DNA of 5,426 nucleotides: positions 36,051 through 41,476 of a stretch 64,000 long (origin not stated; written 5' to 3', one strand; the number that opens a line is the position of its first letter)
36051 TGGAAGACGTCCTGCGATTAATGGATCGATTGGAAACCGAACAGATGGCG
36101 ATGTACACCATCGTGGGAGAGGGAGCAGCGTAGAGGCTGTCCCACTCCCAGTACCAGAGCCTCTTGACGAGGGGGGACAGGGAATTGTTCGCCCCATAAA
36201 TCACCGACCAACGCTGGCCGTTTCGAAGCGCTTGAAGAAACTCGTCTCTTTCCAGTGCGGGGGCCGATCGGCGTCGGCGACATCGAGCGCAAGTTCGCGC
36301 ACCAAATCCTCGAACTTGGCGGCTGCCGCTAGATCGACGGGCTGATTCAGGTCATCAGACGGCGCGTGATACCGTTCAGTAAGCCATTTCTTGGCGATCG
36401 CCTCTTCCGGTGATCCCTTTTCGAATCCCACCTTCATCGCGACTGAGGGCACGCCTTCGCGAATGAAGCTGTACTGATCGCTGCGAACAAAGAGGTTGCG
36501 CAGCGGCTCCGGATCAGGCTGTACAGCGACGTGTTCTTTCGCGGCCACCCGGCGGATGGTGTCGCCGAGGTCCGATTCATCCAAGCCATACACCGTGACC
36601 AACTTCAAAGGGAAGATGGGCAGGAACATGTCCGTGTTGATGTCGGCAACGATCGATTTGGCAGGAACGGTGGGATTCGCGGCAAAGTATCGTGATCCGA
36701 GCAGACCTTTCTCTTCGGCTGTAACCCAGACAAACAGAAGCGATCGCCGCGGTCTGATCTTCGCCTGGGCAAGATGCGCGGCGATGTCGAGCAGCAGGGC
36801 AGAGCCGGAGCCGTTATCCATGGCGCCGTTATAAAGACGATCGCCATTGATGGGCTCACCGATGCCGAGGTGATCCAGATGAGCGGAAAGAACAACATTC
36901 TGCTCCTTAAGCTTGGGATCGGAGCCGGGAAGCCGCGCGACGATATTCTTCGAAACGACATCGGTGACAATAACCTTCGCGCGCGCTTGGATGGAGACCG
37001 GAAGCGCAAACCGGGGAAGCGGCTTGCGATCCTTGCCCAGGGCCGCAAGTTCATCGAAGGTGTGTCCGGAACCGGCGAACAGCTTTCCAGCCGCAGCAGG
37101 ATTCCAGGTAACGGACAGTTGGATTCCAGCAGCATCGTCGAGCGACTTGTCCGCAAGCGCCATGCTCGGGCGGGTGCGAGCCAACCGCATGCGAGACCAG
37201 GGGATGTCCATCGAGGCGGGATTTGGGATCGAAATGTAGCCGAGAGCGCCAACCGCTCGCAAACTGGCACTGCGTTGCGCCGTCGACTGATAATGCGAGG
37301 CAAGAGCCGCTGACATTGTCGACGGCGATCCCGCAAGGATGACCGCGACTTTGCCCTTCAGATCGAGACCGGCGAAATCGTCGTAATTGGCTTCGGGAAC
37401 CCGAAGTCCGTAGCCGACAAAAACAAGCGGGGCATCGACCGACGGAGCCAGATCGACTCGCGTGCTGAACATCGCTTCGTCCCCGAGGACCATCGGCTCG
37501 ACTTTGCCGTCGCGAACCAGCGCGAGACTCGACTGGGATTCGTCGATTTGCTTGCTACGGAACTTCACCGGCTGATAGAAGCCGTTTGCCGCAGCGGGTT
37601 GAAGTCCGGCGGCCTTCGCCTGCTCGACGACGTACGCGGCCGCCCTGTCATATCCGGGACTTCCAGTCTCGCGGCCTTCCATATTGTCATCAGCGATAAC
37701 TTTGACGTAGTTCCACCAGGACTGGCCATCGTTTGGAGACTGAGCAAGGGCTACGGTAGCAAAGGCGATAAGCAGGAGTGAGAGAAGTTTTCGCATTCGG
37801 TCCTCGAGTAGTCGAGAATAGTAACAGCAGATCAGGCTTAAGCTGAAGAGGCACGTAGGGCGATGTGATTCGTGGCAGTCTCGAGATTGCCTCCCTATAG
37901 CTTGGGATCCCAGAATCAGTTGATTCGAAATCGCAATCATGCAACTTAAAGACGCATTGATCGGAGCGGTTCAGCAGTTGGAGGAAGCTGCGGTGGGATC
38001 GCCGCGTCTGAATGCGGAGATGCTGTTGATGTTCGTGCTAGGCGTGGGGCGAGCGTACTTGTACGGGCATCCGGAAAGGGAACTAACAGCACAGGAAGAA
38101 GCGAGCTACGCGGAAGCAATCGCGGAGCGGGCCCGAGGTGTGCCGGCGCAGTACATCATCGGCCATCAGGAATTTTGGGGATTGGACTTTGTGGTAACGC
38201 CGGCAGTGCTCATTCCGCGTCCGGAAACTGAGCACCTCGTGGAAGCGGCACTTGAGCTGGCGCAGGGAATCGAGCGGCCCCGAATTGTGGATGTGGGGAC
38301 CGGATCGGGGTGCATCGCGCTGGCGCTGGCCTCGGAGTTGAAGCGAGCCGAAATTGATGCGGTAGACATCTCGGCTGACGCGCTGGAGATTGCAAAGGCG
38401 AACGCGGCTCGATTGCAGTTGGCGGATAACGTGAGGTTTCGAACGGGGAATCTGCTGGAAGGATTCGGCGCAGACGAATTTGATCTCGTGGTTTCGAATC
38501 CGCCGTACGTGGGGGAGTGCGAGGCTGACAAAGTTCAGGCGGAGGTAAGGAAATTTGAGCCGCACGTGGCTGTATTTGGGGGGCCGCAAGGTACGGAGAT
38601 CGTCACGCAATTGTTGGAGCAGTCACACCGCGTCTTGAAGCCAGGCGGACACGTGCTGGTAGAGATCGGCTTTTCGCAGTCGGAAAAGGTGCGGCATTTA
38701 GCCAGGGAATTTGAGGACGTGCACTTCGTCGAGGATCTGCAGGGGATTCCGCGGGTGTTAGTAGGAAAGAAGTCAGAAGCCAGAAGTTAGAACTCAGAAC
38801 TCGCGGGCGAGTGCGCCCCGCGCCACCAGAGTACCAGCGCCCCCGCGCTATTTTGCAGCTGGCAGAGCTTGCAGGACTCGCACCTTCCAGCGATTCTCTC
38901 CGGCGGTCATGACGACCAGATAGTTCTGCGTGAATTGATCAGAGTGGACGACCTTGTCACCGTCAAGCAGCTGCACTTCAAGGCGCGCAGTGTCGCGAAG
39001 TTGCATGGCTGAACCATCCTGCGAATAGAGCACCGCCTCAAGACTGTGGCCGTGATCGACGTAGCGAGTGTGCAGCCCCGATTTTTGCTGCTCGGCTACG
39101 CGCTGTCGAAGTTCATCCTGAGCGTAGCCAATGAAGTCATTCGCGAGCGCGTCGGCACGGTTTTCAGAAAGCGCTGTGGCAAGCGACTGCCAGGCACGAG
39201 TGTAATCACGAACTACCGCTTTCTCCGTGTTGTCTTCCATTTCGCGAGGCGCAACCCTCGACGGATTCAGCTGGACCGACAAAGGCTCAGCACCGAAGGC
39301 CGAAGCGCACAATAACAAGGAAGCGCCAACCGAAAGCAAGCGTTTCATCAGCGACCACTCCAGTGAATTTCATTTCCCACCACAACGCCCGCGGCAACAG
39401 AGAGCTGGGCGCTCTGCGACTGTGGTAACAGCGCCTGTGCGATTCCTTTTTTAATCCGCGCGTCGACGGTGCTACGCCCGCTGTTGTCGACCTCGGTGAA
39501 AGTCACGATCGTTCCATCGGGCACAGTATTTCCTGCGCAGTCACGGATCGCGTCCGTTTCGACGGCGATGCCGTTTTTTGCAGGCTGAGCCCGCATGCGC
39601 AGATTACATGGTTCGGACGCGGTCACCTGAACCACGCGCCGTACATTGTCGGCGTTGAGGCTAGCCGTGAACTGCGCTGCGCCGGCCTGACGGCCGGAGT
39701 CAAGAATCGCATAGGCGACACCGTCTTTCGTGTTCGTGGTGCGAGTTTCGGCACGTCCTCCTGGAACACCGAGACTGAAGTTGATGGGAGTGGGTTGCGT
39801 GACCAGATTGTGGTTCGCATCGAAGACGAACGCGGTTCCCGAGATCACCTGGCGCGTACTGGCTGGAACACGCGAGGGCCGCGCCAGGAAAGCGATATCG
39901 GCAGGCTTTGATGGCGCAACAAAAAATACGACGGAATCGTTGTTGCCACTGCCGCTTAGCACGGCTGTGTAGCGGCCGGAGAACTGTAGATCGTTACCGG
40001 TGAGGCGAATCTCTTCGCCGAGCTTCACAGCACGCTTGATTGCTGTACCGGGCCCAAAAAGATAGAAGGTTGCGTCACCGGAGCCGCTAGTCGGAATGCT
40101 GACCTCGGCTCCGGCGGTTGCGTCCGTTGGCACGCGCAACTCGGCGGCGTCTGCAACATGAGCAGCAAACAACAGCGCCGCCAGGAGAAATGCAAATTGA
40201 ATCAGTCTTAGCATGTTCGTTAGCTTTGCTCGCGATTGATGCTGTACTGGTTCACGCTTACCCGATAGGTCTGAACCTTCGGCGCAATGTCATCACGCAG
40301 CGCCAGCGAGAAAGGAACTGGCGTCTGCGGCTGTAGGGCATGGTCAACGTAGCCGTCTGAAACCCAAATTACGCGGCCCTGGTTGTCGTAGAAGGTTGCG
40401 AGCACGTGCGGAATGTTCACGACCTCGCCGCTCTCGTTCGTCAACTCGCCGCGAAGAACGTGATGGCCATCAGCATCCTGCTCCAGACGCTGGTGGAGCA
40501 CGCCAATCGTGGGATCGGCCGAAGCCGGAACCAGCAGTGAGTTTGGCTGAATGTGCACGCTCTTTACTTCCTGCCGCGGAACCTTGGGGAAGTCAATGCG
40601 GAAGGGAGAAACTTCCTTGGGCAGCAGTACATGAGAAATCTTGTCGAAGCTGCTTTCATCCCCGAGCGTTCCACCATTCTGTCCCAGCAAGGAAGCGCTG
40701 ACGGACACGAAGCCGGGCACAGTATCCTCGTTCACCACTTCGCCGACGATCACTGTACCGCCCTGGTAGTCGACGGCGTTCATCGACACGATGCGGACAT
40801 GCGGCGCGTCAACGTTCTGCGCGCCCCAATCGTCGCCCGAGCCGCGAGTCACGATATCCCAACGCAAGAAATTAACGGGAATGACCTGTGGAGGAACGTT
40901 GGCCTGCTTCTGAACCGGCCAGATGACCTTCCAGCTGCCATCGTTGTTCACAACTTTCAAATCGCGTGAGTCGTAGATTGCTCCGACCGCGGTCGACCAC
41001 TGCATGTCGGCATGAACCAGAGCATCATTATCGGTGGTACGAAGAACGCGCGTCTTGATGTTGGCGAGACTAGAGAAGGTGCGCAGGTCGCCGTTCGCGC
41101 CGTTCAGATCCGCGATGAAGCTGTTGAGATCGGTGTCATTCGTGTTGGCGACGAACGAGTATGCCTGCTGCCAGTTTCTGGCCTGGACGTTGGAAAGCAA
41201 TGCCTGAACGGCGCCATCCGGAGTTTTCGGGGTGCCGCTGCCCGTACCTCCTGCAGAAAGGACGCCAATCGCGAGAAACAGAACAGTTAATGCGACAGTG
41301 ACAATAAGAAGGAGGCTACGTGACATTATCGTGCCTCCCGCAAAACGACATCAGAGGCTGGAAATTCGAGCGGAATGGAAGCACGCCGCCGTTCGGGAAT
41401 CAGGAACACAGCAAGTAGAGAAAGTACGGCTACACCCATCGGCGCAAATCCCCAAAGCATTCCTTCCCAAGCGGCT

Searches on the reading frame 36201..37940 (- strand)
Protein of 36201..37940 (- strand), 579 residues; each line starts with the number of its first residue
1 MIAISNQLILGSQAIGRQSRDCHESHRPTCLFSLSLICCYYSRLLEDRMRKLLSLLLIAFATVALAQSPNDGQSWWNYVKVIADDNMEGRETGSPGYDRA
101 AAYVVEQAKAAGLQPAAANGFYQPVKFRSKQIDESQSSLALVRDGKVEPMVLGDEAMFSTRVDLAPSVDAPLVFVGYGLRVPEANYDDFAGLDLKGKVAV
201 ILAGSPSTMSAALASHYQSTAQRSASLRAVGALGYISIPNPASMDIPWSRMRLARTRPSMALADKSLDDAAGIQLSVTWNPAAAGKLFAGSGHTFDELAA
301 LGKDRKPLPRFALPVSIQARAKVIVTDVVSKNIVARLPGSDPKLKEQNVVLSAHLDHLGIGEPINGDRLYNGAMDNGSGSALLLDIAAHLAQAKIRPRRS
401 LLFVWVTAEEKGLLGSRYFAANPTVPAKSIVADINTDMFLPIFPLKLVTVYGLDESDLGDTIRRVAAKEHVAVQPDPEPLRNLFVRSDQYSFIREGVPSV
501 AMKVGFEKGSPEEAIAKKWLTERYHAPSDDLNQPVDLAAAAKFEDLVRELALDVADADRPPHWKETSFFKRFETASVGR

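Call 71: search_protein_families(library=pfam, proteins=[window:36201-37940:-], max_evalue=0.00001)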
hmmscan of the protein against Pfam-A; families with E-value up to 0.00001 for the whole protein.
window:36201-37940:- (579 aa): 1 family
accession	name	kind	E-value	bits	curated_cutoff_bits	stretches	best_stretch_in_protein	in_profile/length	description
PF04389.22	Peptidase_M28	-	1.6e-45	155.6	21.3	1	332-550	1-192/193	Peptidase family M28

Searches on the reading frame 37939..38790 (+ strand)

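Call 6: search_protein_families(library=pfam, proteins=[window:37939-38790:+], max_evalue=0.001)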
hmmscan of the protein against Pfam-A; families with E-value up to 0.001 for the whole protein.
window:37939-38790:+ (283 aa): 16 families
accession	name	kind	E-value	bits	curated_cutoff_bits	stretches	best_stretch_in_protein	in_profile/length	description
PF17827.6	PrmC_N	-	1.6e-21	77.1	23.4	1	5-75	1-71/71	PrmC N-terminal domain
PF05175.20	MTS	-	2.5e-20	73.3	23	1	112-195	31-113/170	Methyltransferase small domain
PF13847.12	Methyltransf_31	-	9.7e-16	58.2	27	1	115-252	6-120/145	Methyltransferase domain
PF13649.12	Methyltransf_25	-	2.5e-14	54.1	27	1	116-203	1-89/97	Methyltransferase domain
PF08242.18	Methyltransf_12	-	5.1e-12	46.8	30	1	117-187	1-72/98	Methyltransferase domain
PF08241.18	Methyltransf_11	-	1.1e-11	45.6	21.2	1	117-187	1-67/95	Methyltransferase domain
PF06325.19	PrmA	-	2e-09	37.8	22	1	113-187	163-233/296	Ribosomal protein L11 methyltransferase (PrmA)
PF13489.12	Methyltransf_23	-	1.8e-07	31.5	27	1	110-187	20-88/164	Methyltransferase domain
PF01209.24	Ubie_methyltran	-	3.1e-07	30.4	20.1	1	114-183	49-119/233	ubiE/COQ5 methyltransferase family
PF12847.13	Methyltransf_18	-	6.3e-07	30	27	1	113-185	15-87/151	Methyltransferase domain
PF01170.24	UPF0020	-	7.1e-07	29.5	22.3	1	100-191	43-132/197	RMKL-like, methyltransferase domain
PF03602.21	Cons_hypoth95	-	5.5e-06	26.6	24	1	94-194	22-127/182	Conserved hypothetical protein 95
PF01135.25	PCMT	-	1.9e-05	24.9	20.3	0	99-176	60-137/210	Protein-L-isoaspartate(D-aspartate) O-methyltransferase (PCMT)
PF07669.17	Eco57I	-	0.00025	21.6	25.3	1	171-202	69-94/171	Eco57I restriction-modification methylase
PF10017.15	Methyltransf_33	-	0.00028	20.5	23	0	94-155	43-107/304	Histidine-specific methyltransferase, SAM-dependent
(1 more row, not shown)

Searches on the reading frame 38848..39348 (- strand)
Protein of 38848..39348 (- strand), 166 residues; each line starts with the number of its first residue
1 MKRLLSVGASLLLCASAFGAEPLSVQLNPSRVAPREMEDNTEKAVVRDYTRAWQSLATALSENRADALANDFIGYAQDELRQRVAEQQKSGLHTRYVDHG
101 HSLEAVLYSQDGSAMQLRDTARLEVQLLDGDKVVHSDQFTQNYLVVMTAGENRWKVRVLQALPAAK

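Call 6: search_protein_families(library=pfam, proteins=[window:38848-39348:-], max_evalue=0.001)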
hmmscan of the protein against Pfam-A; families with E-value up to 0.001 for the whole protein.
window:38848-39348:- (166 aa): 0 families

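Call 51: search_protein_families(library=ncbifam, proteins=[window:38848-39345:-], max_evalue=10)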
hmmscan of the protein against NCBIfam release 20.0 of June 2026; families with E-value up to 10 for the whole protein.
window:38848-39345:- (165 aa): 0 families

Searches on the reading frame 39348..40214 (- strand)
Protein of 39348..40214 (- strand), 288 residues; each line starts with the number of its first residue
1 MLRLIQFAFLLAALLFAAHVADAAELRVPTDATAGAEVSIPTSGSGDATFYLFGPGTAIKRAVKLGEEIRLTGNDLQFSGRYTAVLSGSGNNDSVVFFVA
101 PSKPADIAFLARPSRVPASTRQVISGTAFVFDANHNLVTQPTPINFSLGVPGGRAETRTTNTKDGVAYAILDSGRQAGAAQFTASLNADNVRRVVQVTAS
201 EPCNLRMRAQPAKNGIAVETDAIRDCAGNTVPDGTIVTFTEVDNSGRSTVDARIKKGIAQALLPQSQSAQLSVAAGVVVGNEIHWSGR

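Call 6: search_protein_families(library=pfam, proteins=[window:39348-40214:-], max_evalue=0.001)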
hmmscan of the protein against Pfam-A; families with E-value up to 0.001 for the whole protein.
window:39348-40214:- (288 aa): 1 family
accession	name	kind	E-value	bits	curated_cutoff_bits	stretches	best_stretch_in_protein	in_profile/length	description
PF09134.16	Invasin_D3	-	6.3e-05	23.8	33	1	106-198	4-94/98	Invasin, domain 3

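Call 51: search_protein_families(library=ncbifam, proteins=[window:39348-40211:-], max_evalue=10)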
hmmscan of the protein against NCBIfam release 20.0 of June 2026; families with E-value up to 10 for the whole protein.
window:39348-40211:- (287 aa): 0 families

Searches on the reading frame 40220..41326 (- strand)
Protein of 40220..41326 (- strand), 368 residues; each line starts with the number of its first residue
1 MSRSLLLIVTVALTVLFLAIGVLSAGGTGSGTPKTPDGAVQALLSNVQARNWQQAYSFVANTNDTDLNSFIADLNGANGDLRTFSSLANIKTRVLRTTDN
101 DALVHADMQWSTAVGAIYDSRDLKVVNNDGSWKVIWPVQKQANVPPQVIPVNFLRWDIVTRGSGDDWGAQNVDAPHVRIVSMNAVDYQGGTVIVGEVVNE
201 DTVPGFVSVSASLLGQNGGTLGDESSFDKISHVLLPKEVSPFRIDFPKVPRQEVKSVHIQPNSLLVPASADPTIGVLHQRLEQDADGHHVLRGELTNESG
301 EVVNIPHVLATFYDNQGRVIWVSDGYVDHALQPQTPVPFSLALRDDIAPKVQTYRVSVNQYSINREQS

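Call 6: search_protein_families(library=pfam, proteins=[window:40220-41326:-], max_evalue=0.001)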
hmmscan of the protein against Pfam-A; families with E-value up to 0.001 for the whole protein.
window:40220-41326:- (368 aa): 1 family
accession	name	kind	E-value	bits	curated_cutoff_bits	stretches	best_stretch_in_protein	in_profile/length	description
PF11906.13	DUF3426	-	3.6e-06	27.6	27.7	1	276-358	54-147/147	Protein of unknown function (DUF3426)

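Call 51: search_protein_families(library=ncbifam, proteins=[window:40220-41323:-], max_evalue=10)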
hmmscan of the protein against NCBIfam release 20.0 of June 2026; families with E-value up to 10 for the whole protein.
window:40220-41323:- (367 aa): 3 families
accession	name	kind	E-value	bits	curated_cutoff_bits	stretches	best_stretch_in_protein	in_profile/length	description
NF038353.1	FxLYD_dom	domain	5.5e-07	29.4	23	2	288-339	4-54/71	FxLYD domain-containing protein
NF051431.1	Rv0361_Cterm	subfamily_domain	0.0024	18.1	37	1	5-133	9-138/140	Rv0361 family membrane protein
NF008825.0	PRK11875.1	equivalog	0.69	9.7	55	1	5-19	7-21/31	photosystem II reaction center protein T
